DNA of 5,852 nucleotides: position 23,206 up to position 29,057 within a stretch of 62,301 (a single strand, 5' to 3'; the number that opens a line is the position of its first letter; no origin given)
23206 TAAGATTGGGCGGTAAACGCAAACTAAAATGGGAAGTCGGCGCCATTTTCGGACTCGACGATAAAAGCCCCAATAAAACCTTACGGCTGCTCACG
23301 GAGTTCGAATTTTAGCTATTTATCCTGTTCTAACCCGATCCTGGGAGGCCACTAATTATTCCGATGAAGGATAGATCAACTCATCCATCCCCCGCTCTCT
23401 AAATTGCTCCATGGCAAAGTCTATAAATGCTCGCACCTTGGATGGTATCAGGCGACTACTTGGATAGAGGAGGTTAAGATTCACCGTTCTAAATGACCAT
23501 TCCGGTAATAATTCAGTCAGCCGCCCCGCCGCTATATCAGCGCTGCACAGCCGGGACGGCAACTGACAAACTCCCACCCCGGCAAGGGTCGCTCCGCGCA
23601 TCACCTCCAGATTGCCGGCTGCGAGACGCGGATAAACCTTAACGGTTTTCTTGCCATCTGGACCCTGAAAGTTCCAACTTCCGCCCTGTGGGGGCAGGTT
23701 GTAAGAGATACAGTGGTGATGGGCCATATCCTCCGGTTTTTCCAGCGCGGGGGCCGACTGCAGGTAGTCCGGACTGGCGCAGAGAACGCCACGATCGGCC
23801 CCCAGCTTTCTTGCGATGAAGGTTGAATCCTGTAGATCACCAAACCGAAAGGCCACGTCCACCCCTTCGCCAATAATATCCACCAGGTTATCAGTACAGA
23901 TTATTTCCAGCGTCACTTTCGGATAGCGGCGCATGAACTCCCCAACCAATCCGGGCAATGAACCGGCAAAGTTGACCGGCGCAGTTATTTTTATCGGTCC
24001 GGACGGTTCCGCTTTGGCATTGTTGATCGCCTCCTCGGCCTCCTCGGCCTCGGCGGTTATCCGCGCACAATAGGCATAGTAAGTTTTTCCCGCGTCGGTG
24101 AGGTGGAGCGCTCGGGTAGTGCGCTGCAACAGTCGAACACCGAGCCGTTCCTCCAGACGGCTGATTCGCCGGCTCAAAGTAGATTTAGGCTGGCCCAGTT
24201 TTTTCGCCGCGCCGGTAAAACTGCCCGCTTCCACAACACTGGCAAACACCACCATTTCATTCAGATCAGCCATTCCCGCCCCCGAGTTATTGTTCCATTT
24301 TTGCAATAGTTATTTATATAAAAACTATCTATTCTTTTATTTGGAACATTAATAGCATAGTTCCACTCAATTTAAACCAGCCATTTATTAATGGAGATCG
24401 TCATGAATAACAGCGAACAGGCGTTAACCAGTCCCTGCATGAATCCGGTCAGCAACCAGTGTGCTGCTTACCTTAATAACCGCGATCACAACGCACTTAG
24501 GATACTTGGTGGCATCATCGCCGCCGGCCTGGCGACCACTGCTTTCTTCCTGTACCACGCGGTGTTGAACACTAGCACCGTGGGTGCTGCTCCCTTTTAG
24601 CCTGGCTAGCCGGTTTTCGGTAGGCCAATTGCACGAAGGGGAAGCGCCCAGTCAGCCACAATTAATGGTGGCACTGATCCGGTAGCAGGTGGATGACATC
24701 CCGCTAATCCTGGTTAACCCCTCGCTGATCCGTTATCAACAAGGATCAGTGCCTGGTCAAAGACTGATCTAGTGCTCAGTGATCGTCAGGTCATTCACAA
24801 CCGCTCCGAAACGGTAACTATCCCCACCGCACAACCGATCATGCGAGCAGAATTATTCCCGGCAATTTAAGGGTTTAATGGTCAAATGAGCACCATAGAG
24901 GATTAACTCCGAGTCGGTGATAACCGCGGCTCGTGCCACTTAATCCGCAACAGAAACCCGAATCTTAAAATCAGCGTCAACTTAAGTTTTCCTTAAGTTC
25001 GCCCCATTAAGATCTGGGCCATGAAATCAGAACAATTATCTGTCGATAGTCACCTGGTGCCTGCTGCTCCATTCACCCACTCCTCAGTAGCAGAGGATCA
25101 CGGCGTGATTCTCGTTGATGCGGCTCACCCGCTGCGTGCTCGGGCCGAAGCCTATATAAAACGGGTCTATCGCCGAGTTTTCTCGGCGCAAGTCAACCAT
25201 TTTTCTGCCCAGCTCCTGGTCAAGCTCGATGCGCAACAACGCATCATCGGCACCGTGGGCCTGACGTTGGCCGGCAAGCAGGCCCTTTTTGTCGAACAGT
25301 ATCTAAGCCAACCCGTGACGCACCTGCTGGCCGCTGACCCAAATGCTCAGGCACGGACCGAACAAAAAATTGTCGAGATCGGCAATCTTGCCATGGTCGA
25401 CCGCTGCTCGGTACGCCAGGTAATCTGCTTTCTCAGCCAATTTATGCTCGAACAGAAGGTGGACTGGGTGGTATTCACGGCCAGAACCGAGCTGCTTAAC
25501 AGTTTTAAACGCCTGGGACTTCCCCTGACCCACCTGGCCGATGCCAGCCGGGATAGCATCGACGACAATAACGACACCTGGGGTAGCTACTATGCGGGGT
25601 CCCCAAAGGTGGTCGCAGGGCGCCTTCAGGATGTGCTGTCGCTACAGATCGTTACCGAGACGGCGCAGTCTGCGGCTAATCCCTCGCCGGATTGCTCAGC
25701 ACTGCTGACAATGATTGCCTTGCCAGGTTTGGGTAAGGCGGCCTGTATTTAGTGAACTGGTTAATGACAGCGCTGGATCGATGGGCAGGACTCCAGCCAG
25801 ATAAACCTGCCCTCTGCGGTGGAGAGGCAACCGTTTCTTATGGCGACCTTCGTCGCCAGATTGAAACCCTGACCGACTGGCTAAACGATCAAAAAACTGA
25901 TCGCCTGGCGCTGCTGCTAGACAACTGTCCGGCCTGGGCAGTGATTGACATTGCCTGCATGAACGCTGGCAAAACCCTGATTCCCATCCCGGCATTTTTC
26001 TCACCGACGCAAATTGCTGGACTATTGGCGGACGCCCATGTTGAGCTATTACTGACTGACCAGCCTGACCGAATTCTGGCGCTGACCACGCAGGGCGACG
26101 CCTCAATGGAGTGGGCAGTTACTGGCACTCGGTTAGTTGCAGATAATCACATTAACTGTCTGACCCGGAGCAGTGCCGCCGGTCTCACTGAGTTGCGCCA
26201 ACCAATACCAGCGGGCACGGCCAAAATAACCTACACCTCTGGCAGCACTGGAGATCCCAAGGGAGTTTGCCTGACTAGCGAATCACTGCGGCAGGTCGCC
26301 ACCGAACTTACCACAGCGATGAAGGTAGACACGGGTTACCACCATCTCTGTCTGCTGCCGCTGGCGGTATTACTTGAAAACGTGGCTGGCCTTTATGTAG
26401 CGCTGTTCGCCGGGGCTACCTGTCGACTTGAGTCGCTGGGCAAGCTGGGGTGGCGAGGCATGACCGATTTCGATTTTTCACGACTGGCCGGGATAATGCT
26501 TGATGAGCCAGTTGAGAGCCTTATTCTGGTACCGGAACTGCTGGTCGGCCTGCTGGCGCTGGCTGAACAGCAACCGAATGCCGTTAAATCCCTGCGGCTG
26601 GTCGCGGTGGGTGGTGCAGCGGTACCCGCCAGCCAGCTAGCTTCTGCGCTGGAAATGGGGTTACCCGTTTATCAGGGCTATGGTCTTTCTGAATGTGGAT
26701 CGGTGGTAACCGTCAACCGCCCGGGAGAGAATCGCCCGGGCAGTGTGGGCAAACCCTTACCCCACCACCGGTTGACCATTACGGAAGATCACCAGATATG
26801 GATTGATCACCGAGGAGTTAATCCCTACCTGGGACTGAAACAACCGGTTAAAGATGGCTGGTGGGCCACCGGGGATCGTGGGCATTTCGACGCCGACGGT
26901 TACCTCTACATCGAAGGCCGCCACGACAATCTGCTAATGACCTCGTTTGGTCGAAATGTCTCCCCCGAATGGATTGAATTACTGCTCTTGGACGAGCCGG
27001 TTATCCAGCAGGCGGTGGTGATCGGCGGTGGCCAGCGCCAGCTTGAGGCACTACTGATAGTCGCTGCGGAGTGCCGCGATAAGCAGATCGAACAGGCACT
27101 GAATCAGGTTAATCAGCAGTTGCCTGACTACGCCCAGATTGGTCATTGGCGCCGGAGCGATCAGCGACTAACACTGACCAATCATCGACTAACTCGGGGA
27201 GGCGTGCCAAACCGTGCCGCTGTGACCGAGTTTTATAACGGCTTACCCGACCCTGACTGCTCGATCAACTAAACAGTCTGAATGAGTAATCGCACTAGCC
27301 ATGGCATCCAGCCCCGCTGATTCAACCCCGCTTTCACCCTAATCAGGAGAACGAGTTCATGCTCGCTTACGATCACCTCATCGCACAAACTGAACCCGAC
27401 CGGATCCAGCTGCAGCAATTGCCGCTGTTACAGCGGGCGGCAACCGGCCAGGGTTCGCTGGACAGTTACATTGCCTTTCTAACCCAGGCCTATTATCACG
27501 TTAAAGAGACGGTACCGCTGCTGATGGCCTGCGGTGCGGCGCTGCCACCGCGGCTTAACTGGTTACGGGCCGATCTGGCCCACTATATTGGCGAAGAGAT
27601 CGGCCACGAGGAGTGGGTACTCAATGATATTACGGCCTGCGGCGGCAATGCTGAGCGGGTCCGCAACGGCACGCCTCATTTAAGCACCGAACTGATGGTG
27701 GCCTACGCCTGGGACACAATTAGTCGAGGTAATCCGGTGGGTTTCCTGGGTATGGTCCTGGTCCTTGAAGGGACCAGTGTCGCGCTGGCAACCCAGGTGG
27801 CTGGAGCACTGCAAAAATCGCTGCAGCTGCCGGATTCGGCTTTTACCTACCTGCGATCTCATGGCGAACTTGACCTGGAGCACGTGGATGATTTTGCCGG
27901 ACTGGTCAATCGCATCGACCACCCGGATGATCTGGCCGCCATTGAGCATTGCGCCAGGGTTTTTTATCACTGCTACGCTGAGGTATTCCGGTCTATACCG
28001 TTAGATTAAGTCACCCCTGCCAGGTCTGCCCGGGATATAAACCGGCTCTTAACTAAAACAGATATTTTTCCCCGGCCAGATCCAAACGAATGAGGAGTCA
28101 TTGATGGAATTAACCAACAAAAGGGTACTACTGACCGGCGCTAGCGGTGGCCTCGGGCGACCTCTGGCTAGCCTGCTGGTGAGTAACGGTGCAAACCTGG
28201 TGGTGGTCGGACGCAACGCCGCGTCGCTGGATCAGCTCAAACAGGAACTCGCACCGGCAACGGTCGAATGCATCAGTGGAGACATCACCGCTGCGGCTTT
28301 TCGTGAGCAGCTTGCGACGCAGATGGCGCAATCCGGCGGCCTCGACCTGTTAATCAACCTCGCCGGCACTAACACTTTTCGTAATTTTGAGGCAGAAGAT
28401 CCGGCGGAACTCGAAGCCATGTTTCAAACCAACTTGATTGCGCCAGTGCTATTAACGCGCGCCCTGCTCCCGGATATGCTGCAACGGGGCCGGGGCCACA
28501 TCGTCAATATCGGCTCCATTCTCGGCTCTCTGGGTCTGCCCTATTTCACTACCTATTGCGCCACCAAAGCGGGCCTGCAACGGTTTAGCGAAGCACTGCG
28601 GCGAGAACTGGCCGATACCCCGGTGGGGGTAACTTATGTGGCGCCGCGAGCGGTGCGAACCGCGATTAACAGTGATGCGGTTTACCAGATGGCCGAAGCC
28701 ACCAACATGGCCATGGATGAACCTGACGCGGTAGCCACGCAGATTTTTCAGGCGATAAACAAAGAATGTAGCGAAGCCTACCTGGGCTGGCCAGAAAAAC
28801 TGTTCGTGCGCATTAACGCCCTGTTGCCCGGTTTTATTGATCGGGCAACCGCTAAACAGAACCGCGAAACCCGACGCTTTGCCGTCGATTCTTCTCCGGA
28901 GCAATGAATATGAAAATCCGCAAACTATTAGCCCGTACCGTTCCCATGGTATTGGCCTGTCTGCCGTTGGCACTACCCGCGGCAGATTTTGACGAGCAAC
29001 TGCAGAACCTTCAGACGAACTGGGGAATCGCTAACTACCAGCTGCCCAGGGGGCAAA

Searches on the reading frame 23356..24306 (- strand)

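Call 72: search_protein_families(library=pfam, proteins=[window:23356-24306:-], max_evalue=0.000001)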
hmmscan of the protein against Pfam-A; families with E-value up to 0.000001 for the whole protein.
window:23356-24306:- (316 aa): 2 families
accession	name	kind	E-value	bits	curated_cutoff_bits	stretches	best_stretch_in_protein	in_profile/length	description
PF03466.25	LysR_substrate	-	3e-41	141.5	28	1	99-302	2-208/209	LysR substrate binding domain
PF00126.33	HTH_1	-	1.3e-21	76.8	26.6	1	15-74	1-60/60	Bacterial regulatory helix-turn-helix protein, lysR family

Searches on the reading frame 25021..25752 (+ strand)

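Call 72: search_protein_families(library=pfam, proteins=[window:25021-25752:+], max_evalue=0.000001)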
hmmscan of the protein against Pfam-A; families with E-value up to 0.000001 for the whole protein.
window:25021-25752:+ (243 aa): 1 family
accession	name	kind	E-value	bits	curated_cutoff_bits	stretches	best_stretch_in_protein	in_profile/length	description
PF12261.14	T_hemolysin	-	6.7e-50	169.7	27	1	33-204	2-172/174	Thermostable hemolysin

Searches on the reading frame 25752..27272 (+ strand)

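Call 72: search_protein_families(library=pfam, proteins=[window:25752-27272:+], max_evalue=0.000001)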
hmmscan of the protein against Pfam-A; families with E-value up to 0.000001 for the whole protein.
window:25752-27272:+ (506 aa): 2 families
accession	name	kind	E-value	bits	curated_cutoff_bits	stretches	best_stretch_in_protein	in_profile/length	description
PF00501.34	AMP-binding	-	3.4e-51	174.7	29.9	1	9-347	2-359/384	AMP-binding enzyme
PF23562.2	AMP-binding_C_3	-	9.8e-07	29.6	20.8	0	392-464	1-81/124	AMP-binding enzyme C-terminal domain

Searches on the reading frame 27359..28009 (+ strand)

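Call 72: search_protein_families(library=pfam, proteins=[window:27359-28009:+], max_evalue=0.000001)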
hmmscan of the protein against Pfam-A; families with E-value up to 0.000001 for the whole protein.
window:27359-28009:+ (216 aa): 1 family
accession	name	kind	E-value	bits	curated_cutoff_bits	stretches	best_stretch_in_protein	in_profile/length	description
PF14518.11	Haem_oxygenas_2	-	3.2e-29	102.4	28.9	1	39-206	2-176/177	Iron-containing redox enzyme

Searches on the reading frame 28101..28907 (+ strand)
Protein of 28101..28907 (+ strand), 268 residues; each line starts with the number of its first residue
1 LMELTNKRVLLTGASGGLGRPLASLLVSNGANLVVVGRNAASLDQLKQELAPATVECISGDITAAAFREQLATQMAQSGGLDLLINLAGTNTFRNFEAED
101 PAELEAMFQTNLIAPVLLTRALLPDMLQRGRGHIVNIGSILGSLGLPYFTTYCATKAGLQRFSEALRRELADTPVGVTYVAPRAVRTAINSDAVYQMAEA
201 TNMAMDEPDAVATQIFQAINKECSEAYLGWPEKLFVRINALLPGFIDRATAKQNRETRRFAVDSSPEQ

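Call 73: search_protein_families(library=pfam, proteins=[window:28101-28907:+], max_evalue=0.000001)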
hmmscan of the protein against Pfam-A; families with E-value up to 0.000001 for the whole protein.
window:28101-28907:+ (268 aa): 3 families
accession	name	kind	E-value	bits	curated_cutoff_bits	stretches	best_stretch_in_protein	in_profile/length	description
PF00106.31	adh_short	-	5.1e-46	157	26.6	1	7-193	1-190/195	short chain dehydrogenase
PF13561.12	adh_short_C2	-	8.2e-27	94.7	27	1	13-193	1-184/236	Enoyl-(Acyl carrier protein) reductase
PF08659.16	KR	-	1.7e-12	48.1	22.6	1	9-169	3-166/180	KR domain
